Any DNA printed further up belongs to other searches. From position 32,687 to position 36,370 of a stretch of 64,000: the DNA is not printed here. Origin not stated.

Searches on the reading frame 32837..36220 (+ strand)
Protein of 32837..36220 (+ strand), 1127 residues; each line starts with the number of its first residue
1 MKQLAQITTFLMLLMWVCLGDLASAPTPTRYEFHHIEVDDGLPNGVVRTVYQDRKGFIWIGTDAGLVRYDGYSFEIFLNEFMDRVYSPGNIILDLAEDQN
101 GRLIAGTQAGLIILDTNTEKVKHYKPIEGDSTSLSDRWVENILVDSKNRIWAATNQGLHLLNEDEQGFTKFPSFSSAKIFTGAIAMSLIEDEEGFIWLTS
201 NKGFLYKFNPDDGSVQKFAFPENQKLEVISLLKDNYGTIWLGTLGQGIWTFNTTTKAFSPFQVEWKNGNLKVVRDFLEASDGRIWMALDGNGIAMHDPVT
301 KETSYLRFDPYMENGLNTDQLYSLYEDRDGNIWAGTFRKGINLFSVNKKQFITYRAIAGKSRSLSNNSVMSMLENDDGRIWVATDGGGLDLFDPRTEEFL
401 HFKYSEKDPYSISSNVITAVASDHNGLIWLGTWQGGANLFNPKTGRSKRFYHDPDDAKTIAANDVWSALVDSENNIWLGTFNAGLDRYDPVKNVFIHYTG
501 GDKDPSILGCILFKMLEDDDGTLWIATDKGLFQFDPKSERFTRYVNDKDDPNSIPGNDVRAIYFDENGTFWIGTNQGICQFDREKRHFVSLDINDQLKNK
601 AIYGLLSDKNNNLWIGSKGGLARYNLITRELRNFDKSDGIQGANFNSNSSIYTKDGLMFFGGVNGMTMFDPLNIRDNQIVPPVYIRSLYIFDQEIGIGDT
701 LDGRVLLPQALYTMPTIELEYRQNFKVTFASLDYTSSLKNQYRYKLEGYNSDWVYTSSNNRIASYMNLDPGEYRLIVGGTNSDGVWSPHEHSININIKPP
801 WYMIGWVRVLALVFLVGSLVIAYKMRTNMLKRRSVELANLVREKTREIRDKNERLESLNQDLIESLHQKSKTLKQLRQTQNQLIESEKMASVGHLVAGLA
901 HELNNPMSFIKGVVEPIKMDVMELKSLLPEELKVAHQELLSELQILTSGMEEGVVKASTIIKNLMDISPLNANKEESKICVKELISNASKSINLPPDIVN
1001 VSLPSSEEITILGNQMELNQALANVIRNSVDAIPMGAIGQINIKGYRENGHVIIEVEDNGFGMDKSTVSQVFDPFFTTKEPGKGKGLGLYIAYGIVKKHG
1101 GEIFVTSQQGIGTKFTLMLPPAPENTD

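Call 92: search_protein_families(library=pfam, proteins=[window:32837-36220:+], max_evalue=0.00001)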
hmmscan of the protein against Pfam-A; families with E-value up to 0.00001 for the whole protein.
window:32837-36220:+ (1127 aa): 7 families
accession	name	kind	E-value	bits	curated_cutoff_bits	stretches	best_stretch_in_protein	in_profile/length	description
PF07494.17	Reg_prop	-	4.3e-55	177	20.4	0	41-63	1-23/24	Two component regulator propeller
PF02518.31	HATPase_c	-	4.1e-23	82.4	26.4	1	1014-1121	2-109/111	Histidine kinase-, DNA gyrase B-, and HSP90-like ATPase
PF07495.19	Y_Y_Y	-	2.3e-17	63.1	26.6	1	733-798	1-65/65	Y_Y_Y domain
PF16819.11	DUF5074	-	6.3e-15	55.5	27.2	0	106-223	114-226/353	Domain of unknown function (DUF5074)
PF08450.18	SGL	-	9.6e-14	52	26.3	0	518-577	49-106/246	SMP-30/Gluconolactonase/LRE-like region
PF23748.1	Beta-prop_LRRK2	-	1.8e-08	34.2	26.9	0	350-401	253-308/359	LRRK2 beta propeller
PF00512.31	HisKA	-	5e-07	30.1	26.9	1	893-968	3-61/66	His Kinase A (phospho-acceptor) domain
